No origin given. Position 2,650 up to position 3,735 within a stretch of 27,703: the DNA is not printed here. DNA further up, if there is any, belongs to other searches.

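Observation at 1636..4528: Three-gene operon of unrecognisable proteins, candidate novel defence or abortive-infection system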

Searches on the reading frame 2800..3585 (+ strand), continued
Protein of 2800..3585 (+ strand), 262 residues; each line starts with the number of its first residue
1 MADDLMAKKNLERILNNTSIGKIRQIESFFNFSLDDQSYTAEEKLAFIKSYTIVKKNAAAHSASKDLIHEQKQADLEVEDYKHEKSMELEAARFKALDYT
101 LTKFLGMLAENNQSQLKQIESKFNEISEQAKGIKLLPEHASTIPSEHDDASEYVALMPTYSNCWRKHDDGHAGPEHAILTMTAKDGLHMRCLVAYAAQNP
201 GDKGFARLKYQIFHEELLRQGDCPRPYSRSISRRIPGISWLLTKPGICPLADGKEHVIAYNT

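Call 42: search_protein_families(library=pfam, proteins=[L013:859-2043:+, L013:2256-3215:+, L013:3166-3624:+, L013:3614-4204:-, L013:4320-4706:+, L013:4762-5157:+, L013:10404-11546:-, L014:10058-10513:+, L014:10518-10958:+, L014:11104-11526:+], max_evalue=0.001)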
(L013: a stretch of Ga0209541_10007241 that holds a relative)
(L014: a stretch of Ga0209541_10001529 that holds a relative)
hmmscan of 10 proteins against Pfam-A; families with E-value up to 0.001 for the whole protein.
L013:859-2043:+ (395 aa): 2 families
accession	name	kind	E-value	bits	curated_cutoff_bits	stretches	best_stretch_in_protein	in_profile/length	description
PF02163.28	Peptidase_M50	-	5.6e-19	68.8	27.2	1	117-371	3-220/221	Peptidase family M50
PF13180.12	PDZ_2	-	1e-06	29.3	27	1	213-267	11-65/80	PDZ domain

L013:2256-3215:+ (320 aa): 2 families
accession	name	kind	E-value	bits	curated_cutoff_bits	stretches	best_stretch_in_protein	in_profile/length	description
PF04014.23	MazE_antitoxin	-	9.7e-05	22.7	24.7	1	10-47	4-41/48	Antidote-toxin recognition MazE, bacterial antitoxin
PF01895.24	PhoU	-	0.00029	21.6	23.5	0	137-223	1-87/89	PhoU domain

L013:3166-3624:+ (153 aa): 0 families

L013:3614-4204:- (196 aa): 3 families
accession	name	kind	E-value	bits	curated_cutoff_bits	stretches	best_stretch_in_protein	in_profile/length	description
PF00149.33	Metallophos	-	2.5e-19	70.9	21.5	1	2-171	3-190/191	Calcineurin-like phosphoesterase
PF12850.12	Metallophos_2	-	3.6e-16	60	27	1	2-188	3-133/154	Calcineurin-like phosphoesterase superfamily domain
PF14582.11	Metallophos_3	-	4.1e-14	53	28.2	1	43-188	78-237/259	Metallophosphoesterase, calcineurin superfamily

L013:4320-4706:+ (129 aa): 0 families

L013:4762-5157:+ (132 aa): 0 families

L013:10404-11546:- (380 aa): 15 families
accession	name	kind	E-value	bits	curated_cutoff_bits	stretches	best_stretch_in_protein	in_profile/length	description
PF13401.12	AAA_22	-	1.9e-15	57.8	27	1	83-184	4-104/130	AAA domain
PF22703.2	Cdc6_lid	-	1.4e-11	44.5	27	1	231-294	2-66/68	Cdc6 AAA+ ATPase-type lid domain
PF00004.35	AAA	-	3.8e-08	34.3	21.2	1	88-214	2-123/131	ATPase family associated with various cellular activities (AAA)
PF01637.24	ATPase_2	-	1.7e-07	31.7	33.2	1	75-199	11-118/225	ATPase domain predominantly from Archaea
PF24883.2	NPHP3_N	-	6.3e-07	30.2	24.8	1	83-165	21-103/164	Nephrocystin 3, N-terminal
PF05729.18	NACHT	-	5.7e-06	26.7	26.7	1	87-231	3-158/167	NACHT domain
PF00931.28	NB-ARC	-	5.9e-06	26.2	23.5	1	73-200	7-138/248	NB-ARC domain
PF09848.15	SLFN-g3_helicase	-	1.4e-05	24.9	24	1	86-177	3-93/354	Schlafen group 3, DNA/RNA helicase domain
PF13173.12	AAA_14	-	2.2e-05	24.9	27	1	85-213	3-114/129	AAA domain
PF13191.12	AAA_16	-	3.7e-05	24.7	32.6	1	64-186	5-157/167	AAA ATPase domain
PF07728.20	AAA_5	-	6.5e-05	23.4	22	1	86-202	1-104/139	AAA domain (dynein-related subfamily)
PF07693.20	KAP_NTPase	-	7e-05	22.7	20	1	71-151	5-87/293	KAP family P-loop domain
PF00270.35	DEAD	-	0.00017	21.8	26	0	73-119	6-50/167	DEAD/DEAH box helicase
PF01695.23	IstB_IS21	-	0.00021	21.3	24.1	0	82-205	90-202/238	IstB-like ATP binding protein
PF22606.2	Cdc6-ORC-like_ATPase_lid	-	0.00077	19.8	27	0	224-279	1-57/60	Cdc6/ORC-like, ATPase lid domain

L014:10058-10513:+ (152 aa): 0 families

L014:10518-10958:+ (147 aa): 0 families

L014:11104-11526:+ (141 aa): 0 families

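Call 43: search_protein_families(library=pfam, proteins=[L017:448-1860:+, L017:2082-3587:+, L017:3604-4584:+, L017:4688-5128:-, L017:6445-7725:+, L017:7760-8557:+, L017:9768-10283:+, L007:1720-2883:+, L007:4053-4655:-, L006:594-1094:+], max_evalue=0.001)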
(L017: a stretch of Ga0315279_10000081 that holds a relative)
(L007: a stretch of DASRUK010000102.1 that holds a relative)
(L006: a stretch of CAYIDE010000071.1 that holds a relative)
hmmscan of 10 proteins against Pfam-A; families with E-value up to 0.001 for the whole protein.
L017:448-1860:+ (471 aa): 0 families

L017:2082-3587:+ (502 aa): 2 families
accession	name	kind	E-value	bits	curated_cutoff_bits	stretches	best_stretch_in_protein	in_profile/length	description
PF00152.25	tRNA-synt_2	-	3.5e-76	256.6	25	1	114-496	3-307/308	tRNA synthetases class II (D, K and N)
PF01336.31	tRNA_anti-codon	-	2.6e-14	53.3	27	1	19-98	1-75/75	OB-fold nucleic acid binding domain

L017:3604-4584:+ (327 aa): 1 family
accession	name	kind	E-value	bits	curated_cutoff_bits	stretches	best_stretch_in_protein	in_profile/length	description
PF02585.22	PIG-L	-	3.5e-27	95.9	28.2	1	59-178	2-128/129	GlcNAc-PI de-N-acetylase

L017:4688-5128:- (146 aa): 1 family
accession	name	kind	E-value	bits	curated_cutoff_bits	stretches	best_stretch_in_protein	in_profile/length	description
PF05168.19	HEPN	-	3.2e-26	92.2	22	1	20-138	1-116/117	HEPN domain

L017:6445-7725:+ (427 aa): 1 family
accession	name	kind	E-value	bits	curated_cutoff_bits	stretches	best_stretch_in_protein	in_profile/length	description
PF12773.13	DZR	-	4e-05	24.1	27.3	1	381-423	1-45/45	Double zinc ribbon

L017:7760-8557:+ (266 aa): 1 family
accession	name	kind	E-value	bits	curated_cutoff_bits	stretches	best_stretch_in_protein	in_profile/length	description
PF17400.7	DUF5406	-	0.00075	20.2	25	0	65-139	24-95/116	Family of unknown function (DUF5406)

L017:9768-10283:+ (172 aa): 1 family
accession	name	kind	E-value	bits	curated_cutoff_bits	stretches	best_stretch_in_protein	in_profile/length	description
PF07589.16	PEP-CTERM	-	2.4e-06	27.8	20.7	1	149-172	1-24/24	PEP-CTERM motif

L007:1720-2883:+ (388 aa): 2 families
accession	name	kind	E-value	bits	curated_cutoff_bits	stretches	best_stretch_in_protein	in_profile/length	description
PF00515.34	TPR_1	-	3.2e-06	27.2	27.8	0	37-70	1-34/34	Tetratricopeptide repeat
PF07719.23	TPR_2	-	6.3e-05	23.2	27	0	79-107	5-33/34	Tetratricopeptide repeat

L007:4053-4655:- (200 aa): 14 families
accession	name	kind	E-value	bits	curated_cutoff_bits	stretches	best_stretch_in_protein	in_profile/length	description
PF13847.12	Methyltransf_31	-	1e-16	61.4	27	1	34-144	2-116/145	Methyltransferase domain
PF13649.12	Methyltransf_25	-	1.1e-16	61.7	27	1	39-134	1-97/97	Methyltransferase domain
PF01209.24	Ubie_methyltran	-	6.9e-16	58.7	20.1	1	14-140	26-153/233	ubiE/COQ5 methyltransferase family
PF08241.18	Methyltransf_11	-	5.8e-14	52.9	21.2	1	40-138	1-95/95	Methyltransferase domain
PF08242.18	Methyltransf_12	-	2.1e-13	51.3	30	1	40-136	1-98/98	Methyltransferase domain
PF13489.12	Methyltransf_23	-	2.3e-12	47.4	27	1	28-141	13-119/164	Methyltransferase domain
PF01135.25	PCMT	-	3.8e-09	37.1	20.3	1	4-138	46-171/210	Protein-L-isoaspartate(D-aspartate) O-methyltransferase (PCMT)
PF05175.20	MTS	-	1e-07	32.2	23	1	33-140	29-140/170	Methyltransferase small domain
PF05401.17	NodS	-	1.8e-05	25.1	24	1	24-128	30-130/201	Nodulation protein S (NodS)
PF01269.23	Fibrillarin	-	3.4e-05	23.5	27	1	26-109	62-140/227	Fibrillarin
PF01189.24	Methyltr_RsmB-F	-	6e-05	23.2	27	1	31-99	4-72/199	16S rRNA methyltransferase RsmB/F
PF02353.26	CMAS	-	0.00033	20.5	27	1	25-137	52-163/273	Mycolic acid cyclopropane synthetase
PF03848.20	TehB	-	0.00056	19.8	20.4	1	37-134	32-128/193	Tellurite resistance protein TehB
PF01795.25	Methyltransf_5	-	0.00077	19.5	27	0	23-115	8-104/309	MraW methylase family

L006:594-1094:+ (167 aa): 0 families
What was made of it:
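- L017: a HEPN gene (call 43).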

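Call 46: search_protein_families(library=pfam, alignment_id=A1, max_evalue=1)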
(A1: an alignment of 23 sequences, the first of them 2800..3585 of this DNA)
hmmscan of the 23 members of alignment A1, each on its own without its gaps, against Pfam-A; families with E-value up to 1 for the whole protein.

A. member 1, window:2800-3585:+ (262 aa): 1 family
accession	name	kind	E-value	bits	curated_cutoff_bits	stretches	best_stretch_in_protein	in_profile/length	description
PF23786.1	Baseplate_wedge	-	0.0039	17.1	27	1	25-144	30-152/284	Phage baseplate wedge subunit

B. families by the number of members that match (of 23 scanned): 24 families
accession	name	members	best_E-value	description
PF14938.12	SNAP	3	0.0052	Soluble NSF attachment protein, SNAP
PF23786.1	Baseplate_wedge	1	0.0039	Phage baseplate wedge subunit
PF05130.17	FlgN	1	0.0091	FlgN protein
PF15236.11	CCDC66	1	0.012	Coiled-coil domain-containing protein 66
PF01442.23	Apolipoprotein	1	0.012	Apolipoprotein A1/A4/E domain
PF08655.15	DASH_Ask1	1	0.018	DASH complex subunit Ask1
PF06102.17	RRP36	1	0.027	rRNA biogenesis protein RRP36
PF21049.3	CFA69_ARM_rpt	1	0.028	Cilia- and flagella-associated protein 69, ARM repeat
PF24094.1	DEATH_SH3BP4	1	0.038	SH3BP4, DEATH domain-like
PF24414.1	DUF7547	1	0.058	Family of unknown function (DUF7547)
PF07374.17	DUF1492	1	0.071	Protein of unknown function (DUF1492)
PF02472.21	ExbD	1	0.075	Biopolymer transport protein ExbD/TolR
PF13458.12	Peripla_BP_6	1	0.077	Periplasmic binding protein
PF00925.25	GTP_cyclohydro2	1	0.11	GTP cyclohydrolase II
PF07336.16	ABATE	1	0.12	Putative stress-induced transcription regulator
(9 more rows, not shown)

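Call 47: search_protein_families(library=pfam, alignment_id=A2, max_evalue=1)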
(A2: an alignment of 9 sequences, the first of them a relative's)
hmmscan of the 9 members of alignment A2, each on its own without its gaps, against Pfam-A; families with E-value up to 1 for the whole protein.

A. member 1, L013:6665-7543:+ (293 aa): 0 families

B. families by the number of members that match (of 9 scanned): 13 families
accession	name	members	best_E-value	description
PF13559.11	DUF4129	1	0.0041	Domain of unknown function (DUF4129)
PF07074.17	TRAP-gamma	1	0.009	Translocon-associated protein, gamma subunit (TRAP-gamma)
PF14523.12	Syntaxin_2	1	0.019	Syntaxin-like protein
PF21491.2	MIMI_R596-like_C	1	0.03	Mimivirus sulfhydryl oxidase R596-like, C-terminal domain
PF05769.16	SIKE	1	0.051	SIKE family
PF06698.16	DUF1192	1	0.061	Protein of unknown function (DUF1192)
PF09623.16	Cas_NE0113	1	0.12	CRISPR-associated protein NE0113 (Cas_NE0113)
PF19775.4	DUF6261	1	0.13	Family of unknown function (DUF6261)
PF16433.10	DUF5030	1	0.15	Domain of unknown function (DUF5030)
PF14700.11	RPOL_N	1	0.19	DNA-directed RNA polymerase N-terminal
PF11068.13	YlqD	1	0.28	YlqD protein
PF09177.16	STX6_10_61_N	1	0.34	Syntaxin 6/10/61, N-terminal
PF20405.4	DUF6695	1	0.56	DUF6695 C-terminal domain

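Call 60: find_encoding_contigs(protein=window:2800-3585:+, flank=10000, max_places=2)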
Protein window:2800-3585:+ (262 aa): no gene with exactly this product is on record in the collection.

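Call 64: search_protein_families(library=padloc, proteins=[L013:5884-6648:+, L001:10001-10753:+, L016:664-1914:+, L013:6665-7543:+, L001:10753-11577:+, L009:1099-2052:+, L013:7561-8994:+, L001:11589-12938:+, L004:11580-13334:+, L007:2890-4053:+], max_evalue=0.1)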
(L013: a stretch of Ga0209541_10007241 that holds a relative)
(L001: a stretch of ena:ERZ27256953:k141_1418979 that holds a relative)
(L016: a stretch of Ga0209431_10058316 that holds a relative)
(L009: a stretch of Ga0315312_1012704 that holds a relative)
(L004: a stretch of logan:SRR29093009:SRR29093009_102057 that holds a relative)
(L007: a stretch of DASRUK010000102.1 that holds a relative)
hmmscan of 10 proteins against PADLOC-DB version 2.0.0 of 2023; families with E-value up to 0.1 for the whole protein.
L013:5884-6648:+ (255 aa): 0 families

L001:10001-10753:+ (251 aa): 0 families

L016:664-1914:+ (417 aa): 0 families

L013:6665-7543:+ (293 aa): 0 families

L001:10753-11577:+ (275 aa): 0 families

L009:1099-2052:+ (318 aa): 0 families

L013:7561-8994:+ (478 aa): 0 families

L001:11589-12938:+ (450 aa): 3 families
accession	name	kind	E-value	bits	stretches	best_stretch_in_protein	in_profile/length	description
PDLC01172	TPR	-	4.8e-05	20.4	1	131-191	87-151/448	TPR repeats containing protein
PDLC04781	PDC-M71B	-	0.00018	18.4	1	56-127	114-183/515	-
PDLC01101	PrimPol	-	0.0055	13.4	0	80-134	53-102/490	adaptation polymerase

L004:11580-13334:+ (585 aa): 0 families

L007:2890-4053:+ (388 aa): 0 families
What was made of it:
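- On Known or candidate defence systems (PADLOC-DB v2.0): No hit for family A, B or C members from other loci apart from generic TPR noise (call 64).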

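Call 73: fold_search(model_id=the predicted structure, library=pdb)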
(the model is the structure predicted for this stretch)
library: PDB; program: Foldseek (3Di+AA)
matches with E <= 10: 94; with E <= 0.001: 0
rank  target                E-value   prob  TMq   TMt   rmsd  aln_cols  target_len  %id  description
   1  5olj                  1.7e+00  0.20  0.09  0.04   5.1        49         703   14  Crystal structure of Porphyromonas gingivalis dipeptidyl peptidase 4 (released 2017-09-06)
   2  3kdk_B                2.0e+00  0.12  0.09  0.12   4.2        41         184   15  Structure of the C-terminal domain of Bacillus subtilis MutL bound to Zn2+ (released 2010-07-21)
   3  3gab_B                2.0e+00  0.10  0.07  0.10   6.8        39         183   13  C-terminal domain of Bacillus subtilis MutL crystal form I (released 2010-07-21)
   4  7xtd_j                2.0e+00  0.08  0.11  0.07  14.0        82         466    8  RNA polymerase II elongation complex transcribing a nucleosome (EC58oct) (released 2022-09-07)
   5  7xsx_j                2.0e+00  0.08  0.11  0.07  14.0        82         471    8  RNA polymerase II elongation complex transcribing a nucleosome (EC49) (released 2022-09-07)
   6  3gab_D                2.2e+00  0.12  0.09  0.12   5.9        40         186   12  C-terminal domain of Bacillus subtilis MutL crystal form I (released 2010-07-21)
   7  3ul5_A                2.3e+00  0.06  0.07  0.22  13.8        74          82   12  Saccharum officinarum canecystatin-1 in space group C2221 (released 2012-11-28)
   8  5vmm_E                2.3e+00  0.04  0.10  0.08  16.1       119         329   15  Staphylococcus aureus IsdB bound to human hemoglobin (released 2017-11-15)
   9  3kdk_A                2.7e+00  0.10  0.09  0.12   3.7        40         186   10  Structure of the C-terminal domain of Bacillus subtilis MutL bound to Zn2+ (released 2010-07-21)
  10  7xtn_A                2.7e+00  0.01  0.06  0.09  14.2        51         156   12  Crystal structure of the C-terminal domain of Bombyx mori N-acetylglucosaminyltransferase IV in complex with N-acetylg (released 2022-09-28)
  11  3gab_A                2.8e+00  0.11  0.09  0.13   3.6        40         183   10  C-terminal domain of Bacillus subtilis MutL crystal form I (released 2010-07-21)
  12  3gab_C                2.8e+00  0.11  0.09  0.12   4.1        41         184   15  C-terminal domain of Bacillus subtilis MutL crystal form I (released 2010-07-21)
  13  3ul6_A                2.8e+00  0.05  0.07  0.23  14.1        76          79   12  Saccharum officinarum canecystatin-1 in space group P6422 (released 2012-12-12)
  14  8xgc_L                2.8e+00  0.04  0.11  0.07  13.6        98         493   12  Structure of yeast replisome associated with FACT and histone hexamer, Composite map (released 2024-02-14)
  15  3d33_A                3.0e+00  0.06  0.09  0.20   4.7        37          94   16  Crystal structure of a duf3244 family protein with an immunoglobulin-like beta-sandwich fold (bvu_0276) from bacteroid (released 2008-05-27)
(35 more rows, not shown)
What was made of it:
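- Tried and rejected: Foldseek against PDB gave a best E of 1.7 (call 73).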

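Call 75: list_cluster_members(proteins=[P0010, P0013, P0003, P0004, P0009, P0020, P0022, P0017, P0024, P0006])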
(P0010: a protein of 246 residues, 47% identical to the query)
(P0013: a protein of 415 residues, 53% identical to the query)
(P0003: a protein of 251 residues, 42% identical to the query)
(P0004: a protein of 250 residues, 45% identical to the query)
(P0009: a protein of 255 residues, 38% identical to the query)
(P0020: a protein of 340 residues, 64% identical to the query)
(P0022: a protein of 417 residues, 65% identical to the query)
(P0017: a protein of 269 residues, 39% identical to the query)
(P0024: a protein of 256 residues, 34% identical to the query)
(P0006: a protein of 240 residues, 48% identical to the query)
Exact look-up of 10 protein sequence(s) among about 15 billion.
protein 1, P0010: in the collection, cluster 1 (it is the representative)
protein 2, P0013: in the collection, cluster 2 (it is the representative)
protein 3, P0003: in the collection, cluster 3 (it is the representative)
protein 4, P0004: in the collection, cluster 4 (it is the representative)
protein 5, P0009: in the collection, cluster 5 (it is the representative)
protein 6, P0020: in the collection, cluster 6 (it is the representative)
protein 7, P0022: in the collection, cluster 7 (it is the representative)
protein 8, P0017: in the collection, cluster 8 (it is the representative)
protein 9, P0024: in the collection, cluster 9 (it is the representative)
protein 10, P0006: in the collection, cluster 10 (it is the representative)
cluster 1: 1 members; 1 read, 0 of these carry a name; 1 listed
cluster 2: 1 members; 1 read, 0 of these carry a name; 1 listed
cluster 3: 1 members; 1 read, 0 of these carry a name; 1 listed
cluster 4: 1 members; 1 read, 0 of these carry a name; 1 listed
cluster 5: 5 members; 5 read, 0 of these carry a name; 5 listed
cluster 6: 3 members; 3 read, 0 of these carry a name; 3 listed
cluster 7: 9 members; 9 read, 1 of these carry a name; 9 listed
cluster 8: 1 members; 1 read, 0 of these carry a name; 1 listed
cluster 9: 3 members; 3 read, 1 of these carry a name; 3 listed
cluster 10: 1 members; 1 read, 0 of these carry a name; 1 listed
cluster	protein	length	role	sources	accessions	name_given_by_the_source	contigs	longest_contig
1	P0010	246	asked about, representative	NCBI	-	-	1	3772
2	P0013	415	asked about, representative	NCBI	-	-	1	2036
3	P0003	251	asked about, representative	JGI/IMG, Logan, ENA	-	-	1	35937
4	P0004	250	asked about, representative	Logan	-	-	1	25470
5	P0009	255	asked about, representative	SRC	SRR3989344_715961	-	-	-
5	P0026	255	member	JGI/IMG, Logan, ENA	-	-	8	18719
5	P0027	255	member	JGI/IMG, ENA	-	-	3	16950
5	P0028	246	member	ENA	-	-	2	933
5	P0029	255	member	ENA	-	-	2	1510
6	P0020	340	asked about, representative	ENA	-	-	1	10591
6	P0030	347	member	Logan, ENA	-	-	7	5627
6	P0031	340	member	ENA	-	-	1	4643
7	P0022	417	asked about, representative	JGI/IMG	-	-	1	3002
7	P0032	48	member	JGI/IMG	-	hypothetical protein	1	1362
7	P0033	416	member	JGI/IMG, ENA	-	-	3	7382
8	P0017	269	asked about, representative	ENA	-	-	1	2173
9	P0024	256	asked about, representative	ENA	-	-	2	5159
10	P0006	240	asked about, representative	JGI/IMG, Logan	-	-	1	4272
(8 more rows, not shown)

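Call 77: search_solved_structures(query=A2, max_evalue=1)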
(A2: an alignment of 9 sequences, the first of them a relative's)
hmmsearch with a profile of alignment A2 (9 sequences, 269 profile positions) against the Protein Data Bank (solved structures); distinct sequences matched with E-value up to 1: 52.
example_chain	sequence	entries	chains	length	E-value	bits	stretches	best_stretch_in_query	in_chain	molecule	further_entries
2n79_C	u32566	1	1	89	0.0075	19.3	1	4-68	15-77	Troponin C, slow skeletal and cardiac muscles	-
4gjf_A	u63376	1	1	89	0.03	17.3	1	4-68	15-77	Troponin C, slow skeletal and cardiac muscles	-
6ui4_B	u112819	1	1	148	0.033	17.2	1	7-65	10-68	Calmodulin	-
1wrk_A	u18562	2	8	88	0.033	17.2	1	4-68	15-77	Troponin C, slow skeletal and cardiac muscles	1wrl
2kfx_T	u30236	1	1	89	0.034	17.1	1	4-68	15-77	Troponin C, slow skeletal and cardiac muscles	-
2jt3_A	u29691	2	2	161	0.035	17.1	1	4-68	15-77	Troponin C | Troponin C, slow skeletal and cardiac muscles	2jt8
2ctn_A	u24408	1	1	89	0.035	17.1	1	4-68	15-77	TROPONIN C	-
1aj4_A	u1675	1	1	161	0.037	17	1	4-68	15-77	TROPONIN C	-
1dtl_A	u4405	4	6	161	0.038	17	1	4-68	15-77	CARDIAC TROPONIN C | Troponin C | Troponin C, slow skeletal and cardiac muscles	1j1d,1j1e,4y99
5tp5_A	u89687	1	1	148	0.038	17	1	7-65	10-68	Calmodulin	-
8fmm_A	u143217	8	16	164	0.042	16.8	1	4-68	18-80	Troponin C, slow skeletal and cardiac muscles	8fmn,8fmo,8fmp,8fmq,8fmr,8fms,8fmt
2jt0_A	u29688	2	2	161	0.044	16.8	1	4-68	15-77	Troponin C, slow skeletal and cardiac muscles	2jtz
7sc2_A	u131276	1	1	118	0.067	16.2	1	4-68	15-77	Troponin C, slow skeletal and cardiac muscles,Troponin I, cardiac muscle chimera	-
5vln_A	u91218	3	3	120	0.069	16.1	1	4-68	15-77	Troponin C, slow skeletal and cardiac muscles,Troponin I, cardiac muscle | Troponin C, Troponin I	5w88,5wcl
6mv3_A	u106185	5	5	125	0.076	16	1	4-68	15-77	Troponin C, slow skeletal and cardiac muscles,Troponin I, cardiac muscle chimera | Troponin C, slow skeletal and cardiac muscles,Troponin I, cardiac muscle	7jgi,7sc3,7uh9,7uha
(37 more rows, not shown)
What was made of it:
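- Tried and rejected: The N-terminus gave weak EF-hand-like PDB hits (E 0.0075-0.3, call 77).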

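Call 78: search_solved_structures(query=A3, max_evalue=0.01)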
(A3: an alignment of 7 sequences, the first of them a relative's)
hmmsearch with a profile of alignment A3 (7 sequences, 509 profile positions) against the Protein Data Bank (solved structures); distinct sequences matched with E-value up to 0.01: 7.
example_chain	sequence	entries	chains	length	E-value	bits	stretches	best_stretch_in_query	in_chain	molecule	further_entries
7bkb_I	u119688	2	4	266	1e-16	64.1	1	280-423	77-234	Formylmethanofuran dehydrogenase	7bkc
8rja_C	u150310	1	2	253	8.3e-16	61.1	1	159-229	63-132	formylmethanofuran dehydrogenase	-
5t5i_C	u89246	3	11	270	2.6e-14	56.2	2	260-362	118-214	Tungsten-containing formylmethanofuran dehydrogenase 2 subunit C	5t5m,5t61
9sfi_R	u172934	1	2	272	1.1e-13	54.1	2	164-230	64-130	Tungsten-containing formylmethanofuran dehydrogenase 2 subunit C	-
9sw6_K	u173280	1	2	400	3.4e-09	39.3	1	183-230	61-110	Molybdenum-containing formylmethanofuran dehydrogenase 1 subunit C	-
7mfm_G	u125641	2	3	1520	0.0029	19.7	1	161-279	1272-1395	Glutamate synthase (NADPH) large chain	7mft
6s6y_C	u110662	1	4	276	0.0045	19.1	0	281-409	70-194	Formylmethanofuran dehydrogenase subunit C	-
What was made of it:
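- The third proteins are FwdC-type GXGXG beta-helices (E 1e-16 to PDB, call 78).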

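Call 81: search_protein_families(library=padloc, alignment_id=A4, max_evalue=0.00001)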
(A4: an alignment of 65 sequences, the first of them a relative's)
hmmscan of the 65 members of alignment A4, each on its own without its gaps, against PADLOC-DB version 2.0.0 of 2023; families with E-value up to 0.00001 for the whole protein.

A. member 1, L001:5-1795:+ (597 aa): 2 families
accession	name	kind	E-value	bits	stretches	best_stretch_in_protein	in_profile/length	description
PDLC02192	DUF499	-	7.5e-250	829.8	1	1-597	429-1021/1022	-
PDLC00662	HmaC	-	9.5e-08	28.7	1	9-204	469-677/941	AAA+ ATPase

B. families by the number of members that match (of 65 scanned): 80 families (the first 25 are shown)
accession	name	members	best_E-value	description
PDLC02707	PbeA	2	1.6e-31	PbeA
PDLC02704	PbeA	2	2.2e-25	PbeA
PDLC04134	mad2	2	5.2e-21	mads_2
PDLC02189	DUF1156_MTase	1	0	-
PDLC03314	MTase_II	1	0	Type II methyltransferase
PDLC02193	PLD_Helicase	1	0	-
PDLC02192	DUF499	1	7.5e-250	-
PDLC02191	DUF3780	1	1.8e-79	-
PDLC02203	MzaA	1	3.7e-45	-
PDLC02190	DUF3780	1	1.1e-44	-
PDLC02621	DrmD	1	1.5e-44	DrmD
PDLC02619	DrmD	1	4.4e-38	DrmD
PDLC00659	HmaA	1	1.1e-31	SNF2 helicase / DEAD-box helicase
PDLC02623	DrmD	1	1.4e-30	DrmD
PDLC02500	BrxHI|BrxHII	1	3.5e-30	BrxHI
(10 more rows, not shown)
